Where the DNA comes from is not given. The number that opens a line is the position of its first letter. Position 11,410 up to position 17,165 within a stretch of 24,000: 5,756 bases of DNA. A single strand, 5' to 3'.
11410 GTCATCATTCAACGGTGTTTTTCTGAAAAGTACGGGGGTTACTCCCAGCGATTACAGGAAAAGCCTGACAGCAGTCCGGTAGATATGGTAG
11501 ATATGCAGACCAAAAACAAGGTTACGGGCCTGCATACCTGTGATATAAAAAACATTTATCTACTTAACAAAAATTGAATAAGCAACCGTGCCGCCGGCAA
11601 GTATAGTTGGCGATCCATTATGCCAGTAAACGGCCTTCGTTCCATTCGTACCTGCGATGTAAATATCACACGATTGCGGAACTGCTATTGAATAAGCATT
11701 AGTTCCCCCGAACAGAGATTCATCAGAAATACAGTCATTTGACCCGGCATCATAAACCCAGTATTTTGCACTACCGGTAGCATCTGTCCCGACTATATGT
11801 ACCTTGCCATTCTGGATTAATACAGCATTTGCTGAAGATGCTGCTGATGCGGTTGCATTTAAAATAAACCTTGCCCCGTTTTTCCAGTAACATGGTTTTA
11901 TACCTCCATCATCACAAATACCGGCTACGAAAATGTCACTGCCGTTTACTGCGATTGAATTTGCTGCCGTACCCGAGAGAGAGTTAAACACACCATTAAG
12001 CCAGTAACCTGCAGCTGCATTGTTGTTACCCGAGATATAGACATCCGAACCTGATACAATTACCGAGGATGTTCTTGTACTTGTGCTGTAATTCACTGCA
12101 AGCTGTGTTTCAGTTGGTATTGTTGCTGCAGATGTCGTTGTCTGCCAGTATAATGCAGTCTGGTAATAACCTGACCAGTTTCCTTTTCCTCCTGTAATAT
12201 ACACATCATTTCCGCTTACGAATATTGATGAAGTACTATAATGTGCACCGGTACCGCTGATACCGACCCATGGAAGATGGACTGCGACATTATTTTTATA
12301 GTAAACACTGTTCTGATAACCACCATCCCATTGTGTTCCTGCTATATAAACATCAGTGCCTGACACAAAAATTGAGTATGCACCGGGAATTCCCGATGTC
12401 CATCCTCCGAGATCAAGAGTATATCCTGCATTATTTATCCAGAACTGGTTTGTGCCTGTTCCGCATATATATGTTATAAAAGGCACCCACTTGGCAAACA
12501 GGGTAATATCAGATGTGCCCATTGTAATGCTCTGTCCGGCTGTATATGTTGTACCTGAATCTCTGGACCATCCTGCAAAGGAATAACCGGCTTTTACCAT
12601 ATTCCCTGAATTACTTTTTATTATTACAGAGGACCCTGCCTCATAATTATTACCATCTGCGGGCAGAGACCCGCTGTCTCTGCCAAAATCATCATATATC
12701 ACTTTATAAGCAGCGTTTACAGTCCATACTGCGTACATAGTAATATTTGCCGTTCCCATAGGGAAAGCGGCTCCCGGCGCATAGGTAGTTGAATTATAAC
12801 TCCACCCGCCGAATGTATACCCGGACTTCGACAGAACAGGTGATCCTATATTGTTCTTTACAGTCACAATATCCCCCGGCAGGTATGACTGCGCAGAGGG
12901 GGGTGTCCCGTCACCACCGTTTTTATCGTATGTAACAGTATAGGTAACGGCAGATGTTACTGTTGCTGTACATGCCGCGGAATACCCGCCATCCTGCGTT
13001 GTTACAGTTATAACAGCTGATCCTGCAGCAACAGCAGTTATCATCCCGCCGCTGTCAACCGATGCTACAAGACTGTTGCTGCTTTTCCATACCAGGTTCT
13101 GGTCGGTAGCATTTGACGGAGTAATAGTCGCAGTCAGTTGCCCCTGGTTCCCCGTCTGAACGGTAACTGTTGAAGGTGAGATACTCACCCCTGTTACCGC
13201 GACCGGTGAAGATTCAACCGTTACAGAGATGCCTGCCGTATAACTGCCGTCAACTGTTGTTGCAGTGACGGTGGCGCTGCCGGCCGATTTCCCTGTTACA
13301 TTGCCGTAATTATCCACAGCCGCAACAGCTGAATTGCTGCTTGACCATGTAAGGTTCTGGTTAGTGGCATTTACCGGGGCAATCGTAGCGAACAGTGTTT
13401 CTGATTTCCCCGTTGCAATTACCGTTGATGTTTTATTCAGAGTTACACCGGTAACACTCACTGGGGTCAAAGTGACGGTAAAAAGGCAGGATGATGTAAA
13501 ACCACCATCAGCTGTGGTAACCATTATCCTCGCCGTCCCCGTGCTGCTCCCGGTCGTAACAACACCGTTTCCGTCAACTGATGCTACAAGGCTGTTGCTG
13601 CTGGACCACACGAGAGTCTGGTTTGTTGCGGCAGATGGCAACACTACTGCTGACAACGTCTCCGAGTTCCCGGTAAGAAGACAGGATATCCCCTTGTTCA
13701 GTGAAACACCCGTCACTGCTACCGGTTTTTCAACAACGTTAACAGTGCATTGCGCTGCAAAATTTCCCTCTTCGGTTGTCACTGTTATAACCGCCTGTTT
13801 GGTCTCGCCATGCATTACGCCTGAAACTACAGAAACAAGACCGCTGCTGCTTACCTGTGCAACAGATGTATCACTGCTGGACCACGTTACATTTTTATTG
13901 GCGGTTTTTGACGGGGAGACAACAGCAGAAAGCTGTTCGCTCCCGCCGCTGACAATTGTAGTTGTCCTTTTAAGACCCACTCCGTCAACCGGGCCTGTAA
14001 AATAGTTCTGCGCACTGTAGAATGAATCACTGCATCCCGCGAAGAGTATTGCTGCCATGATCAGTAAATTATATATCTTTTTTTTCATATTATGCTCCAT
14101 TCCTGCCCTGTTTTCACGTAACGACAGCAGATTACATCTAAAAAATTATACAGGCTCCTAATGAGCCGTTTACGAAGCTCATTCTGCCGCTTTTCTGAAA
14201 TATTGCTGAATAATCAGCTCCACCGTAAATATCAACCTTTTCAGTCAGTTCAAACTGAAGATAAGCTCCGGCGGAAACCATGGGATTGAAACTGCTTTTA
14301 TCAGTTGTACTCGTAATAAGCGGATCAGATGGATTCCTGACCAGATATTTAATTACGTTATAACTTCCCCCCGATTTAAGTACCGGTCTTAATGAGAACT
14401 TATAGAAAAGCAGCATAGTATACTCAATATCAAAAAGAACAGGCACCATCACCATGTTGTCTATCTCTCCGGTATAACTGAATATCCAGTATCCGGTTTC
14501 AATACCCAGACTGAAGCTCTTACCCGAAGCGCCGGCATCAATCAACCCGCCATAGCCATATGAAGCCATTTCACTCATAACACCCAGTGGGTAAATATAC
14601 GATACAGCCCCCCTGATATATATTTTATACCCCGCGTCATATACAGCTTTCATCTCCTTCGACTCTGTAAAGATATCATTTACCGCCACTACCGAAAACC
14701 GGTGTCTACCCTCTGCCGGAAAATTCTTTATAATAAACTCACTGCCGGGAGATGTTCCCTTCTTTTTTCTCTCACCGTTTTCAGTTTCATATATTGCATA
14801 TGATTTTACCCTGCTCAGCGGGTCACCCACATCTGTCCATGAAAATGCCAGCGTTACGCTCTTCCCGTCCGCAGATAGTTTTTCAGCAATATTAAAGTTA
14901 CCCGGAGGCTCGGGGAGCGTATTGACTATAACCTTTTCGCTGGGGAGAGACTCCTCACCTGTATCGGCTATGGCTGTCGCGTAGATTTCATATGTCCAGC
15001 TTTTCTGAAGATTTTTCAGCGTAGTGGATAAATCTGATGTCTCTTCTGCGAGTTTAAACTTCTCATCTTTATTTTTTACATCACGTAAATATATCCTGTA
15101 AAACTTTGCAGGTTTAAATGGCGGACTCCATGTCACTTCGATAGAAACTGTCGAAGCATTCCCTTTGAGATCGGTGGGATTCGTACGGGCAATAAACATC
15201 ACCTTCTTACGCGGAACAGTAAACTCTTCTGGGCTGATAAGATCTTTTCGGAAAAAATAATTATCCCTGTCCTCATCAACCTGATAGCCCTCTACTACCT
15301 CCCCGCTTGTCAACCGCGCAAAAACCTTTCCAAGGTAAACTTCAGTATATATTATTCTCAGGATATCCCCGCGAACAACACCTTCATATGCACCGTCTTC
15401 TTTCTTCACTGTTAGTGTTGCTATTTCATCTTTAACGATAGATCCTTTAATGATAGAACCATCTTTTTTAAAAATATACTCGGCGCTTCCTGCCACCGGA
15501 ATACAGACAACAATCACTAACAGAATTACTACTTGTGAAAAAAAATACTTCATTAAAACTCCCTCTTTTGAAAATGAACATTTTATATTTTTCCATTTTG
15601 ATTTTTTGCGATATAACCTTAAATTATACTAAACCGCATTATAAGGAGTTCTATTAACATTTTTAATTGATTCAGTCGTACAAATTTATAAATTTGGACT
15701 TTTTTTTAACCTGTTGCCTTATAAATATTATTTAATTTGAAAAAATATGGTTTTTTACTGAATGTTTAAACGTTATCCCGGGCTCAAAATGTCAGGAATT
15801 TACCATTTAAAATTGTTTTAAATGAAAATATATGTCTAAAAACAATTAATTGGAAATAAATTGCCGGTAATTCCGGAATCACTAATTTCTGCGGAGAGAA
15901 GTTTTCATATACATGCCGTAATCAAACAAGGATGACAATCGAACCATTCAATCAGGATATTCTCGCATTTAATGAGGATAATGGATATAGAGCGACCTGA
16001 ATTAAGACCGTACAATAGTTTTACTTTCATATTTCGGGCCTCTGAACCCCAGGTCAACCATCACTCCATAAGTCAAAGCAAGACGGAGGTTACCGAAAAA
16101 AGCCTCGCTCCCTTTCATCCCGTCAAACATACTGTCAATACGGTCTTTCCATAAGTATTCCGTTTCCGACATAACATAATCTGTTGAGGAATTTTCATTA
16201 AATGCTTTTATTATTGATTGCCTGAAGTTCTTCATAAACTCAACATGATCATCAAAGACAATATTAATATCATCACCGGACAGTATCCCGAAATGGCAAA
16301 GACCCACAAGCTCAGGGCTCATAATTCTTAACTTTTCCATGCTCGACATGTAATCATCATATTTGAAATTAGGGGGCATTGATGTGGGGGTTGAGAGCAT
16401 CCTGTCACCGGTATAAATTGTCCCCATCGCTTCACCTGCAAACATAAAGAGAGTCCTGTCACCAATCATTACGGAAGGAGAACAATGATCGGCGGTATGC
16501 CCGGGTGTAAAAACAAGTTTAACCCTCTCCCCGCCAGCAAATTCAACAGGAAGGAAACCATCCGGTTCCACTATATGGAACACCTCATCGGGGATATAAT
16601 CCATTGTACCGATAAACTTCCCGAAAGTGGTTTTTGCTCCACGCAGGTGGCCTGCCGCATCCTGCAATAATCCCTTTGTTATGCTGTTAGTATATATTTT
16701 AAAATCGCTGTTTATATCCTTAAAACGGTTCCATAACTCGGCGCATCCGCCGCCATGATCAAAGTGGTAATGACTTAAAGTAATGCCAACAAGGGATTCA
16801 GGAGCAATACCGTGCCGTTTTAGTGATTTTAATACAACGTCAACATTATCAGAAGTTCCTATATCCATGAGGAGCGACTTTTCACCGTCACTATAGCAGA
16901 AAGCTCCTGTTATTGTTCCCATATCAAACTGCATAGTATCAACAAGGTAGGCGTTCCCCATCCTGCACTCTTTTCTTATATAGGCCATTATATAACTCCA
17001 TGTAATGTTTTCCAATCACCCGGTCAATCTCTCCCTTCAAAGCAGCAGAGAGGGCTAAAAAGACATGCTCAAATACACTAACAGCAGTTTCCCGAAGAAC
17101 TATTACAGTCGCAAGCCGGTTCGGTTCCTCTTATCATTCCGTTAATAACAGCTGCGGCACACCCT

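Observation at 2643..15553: Duplicated surface-protein module of membrane-AraC regulator, FN3/beta-barrel protein and propeller lipoprotein, a candidate uncharacterised envelope system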

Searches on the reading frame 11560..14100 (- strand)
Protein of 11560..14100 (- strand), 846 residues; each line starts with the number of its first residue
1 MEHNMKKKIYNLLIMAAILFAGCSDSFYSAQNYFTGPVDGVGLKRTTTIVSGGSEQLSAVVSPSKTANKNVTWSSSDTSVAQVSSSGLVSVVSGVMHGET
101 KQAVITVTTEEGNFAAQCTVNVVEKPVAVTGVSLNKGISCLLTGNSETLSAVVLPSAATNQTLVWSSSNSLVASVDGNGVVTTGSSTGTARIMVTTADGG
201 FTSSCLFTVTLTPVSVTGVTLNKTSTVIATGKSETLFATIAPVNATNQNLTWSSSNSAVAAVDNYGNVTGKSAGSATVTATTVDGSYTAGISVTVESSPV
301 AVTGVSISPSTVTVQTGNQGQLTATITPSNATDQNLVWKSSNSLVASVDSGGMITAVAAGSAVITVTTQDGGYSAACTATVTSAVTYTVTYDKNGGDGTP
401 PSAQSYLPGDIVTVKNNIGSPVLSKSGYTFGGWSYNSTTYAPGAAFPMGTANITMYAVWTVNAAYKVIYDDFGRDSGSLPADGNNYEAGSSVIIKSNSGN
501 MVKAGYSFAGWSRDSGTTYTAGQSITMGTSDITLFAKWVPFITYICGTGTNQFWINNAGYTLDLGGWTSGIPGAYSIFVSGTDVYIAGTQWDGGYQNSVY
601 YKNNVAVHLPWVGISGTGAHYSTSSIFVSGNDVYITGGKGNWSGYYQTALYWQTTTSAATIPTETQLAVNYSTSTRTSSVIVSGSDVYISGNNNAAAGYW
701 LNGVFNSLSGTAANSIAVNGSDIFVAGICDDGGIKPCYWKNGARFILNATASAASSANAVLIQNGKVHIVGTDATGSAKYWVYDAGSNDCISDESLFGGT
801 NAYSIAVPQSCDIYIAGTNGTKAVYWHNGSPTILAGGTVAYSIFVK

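Call 5: search_protein_families(library=pfam, proteins=[window:11560-14100:-], max_evalue=0.01)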
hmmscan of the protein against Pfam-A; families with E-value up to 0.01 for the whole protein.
window:11560-14100:- (846 aa): 3 families
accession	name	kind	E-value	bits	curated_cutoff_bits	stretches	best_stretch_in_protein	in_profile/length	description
PF02368.24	Big_2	-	1.2e-57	192.3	22.8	4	301-378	1-78/79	Bacterial Ig-like domain (group 2)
PF09479.16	Flg_new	-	7e-20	71.4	27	2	387-458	1-65/65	Listeria-Bacteroides repeat domain (List_Bact_rpt)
PF21764.3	Invasin_D4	-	4.5e-05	24.3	27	0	59-95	28-63/88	Invasin, domain 4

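Call 36: search_protein_families(library=ncbifam, proteins=[window:11560-14100:-], max_evalue=0.01)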
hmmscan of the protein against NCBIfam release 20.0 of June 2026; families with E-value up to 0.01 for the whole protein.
window:11560-14100:- (846 aa): 1 family
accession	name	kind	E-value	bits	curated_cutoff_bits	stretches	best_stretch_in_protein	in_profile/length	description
TIGR02543.1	List_Bact_rpt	repeat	1.3e-05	25.4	20.95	1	502-539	2-41/44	TIGR02543 family repeat protein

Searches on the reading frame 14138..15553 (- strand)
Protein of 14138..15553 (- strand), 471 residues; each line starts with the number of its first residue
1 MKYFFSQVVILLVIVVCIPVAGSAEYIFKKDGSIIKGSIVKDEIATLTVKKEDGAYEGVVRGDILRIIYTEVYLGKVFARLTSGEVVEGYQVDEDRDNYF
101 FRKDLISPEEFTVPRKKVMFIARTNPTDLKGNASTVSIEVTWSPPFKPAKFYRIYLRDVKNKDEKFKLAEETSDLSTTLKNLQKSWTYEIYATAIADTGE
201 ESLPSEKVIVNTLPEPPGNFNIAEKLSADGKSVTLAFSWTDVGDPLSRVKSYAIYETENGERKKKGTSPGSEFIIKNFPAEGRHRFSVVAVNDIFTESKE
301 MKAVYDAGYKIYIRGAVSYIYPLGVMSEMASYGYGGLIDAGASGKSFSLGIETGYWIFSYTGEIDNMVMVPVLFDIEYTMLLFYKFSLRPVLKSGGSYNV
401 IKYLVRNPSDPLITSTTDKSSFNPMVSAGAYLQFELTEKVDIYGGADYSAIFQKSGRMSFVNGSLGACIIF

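Call 4: search_protein_families(library=pfam, proteins=[window:14138-15553:-], max_evalue=0.01)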
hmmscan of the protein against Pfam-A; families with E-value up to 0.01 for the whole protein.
window:14138-15553:- (471 aa): 1 family
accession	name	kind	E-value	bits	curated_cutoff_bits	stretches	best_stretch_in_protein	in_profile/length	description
PF00041.27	fn3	-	2.1e-12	47.5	25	1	125-208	2-81/84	Fibronectin type III domain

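Call 31: list_cluster_members(proteins=[P0021, P0051, window:14138-15553:-, window:8124-9221:+])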
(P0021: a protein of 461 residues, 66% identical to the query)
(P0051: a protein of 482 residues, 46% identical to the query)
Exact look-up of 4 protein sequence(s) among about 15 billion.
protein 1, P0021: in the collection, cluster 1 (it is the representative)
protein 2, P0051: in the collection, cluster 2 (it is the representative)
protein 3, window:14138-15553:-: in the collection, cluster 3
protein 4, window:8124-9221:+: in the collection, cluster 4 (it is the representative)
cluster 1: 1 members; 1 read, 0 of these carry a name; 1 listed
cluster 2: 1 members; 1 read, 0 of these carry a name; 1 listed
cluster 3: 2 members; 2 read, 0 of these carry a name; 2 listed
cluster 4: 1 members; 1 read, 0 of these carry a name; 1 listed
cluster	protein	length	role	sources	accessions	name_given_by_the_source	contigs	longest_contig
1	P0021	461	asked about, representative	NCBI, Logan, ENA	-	-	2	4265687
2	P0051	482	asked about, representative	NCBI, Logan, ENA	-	-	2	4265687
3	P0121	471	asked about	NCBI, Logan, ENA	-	-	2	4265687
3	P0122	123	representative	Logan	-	-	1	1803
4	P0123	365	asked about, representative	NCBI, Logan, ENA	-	-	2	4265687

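Call 36: search_protein_families(library=ncbifam, proteins=[window:14138-15553:-], max_evalue=0.01)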
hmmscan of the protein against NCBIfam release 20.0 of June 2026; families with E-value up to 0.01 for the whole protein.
window:14138-15553:- (471 aa): 1 family
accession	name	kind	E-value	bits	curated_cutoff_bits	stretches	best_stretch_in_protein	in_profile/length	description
NF047433.1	Lepto_7_Nterm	domain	1.5e-07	31.1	43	1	11-71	2-62/63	LA_0442/LA_0875 N-terminal domain-containing protein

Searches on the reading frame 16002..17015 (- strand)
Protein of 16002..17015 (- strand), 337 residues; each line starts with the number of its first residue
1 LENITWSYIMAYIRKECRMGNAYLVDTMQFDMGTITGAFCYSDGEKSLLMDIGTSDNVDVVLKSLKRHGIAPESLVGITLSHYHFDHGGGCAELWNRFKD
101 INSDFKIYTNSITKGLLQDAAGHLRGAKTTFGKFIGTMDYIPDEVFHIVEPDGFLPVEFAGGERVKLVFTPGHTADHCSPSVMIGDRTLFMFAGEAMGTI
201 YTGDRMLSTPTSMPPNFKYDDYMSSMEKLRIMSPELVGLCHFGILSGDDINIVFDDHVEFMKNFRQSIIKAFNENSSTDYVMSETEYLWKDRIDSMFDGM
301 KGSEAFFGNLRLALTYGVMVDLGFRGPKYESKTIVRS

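Call 5: search_protein_families(library=pfam, proteins=[window:16002-17015:-], max_evalue=0.01)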
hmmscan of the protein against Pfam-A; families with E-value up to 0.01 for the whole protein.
window:16002-17015:- (337 aa): 1 family
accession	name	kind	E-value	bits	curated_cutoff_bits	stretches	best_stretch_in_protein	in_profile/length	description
PF00753.33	Lactamase_B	-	5.6e-12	46.4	22.7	1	43-207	13-161/196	Metallo-beta-lactamase superfamily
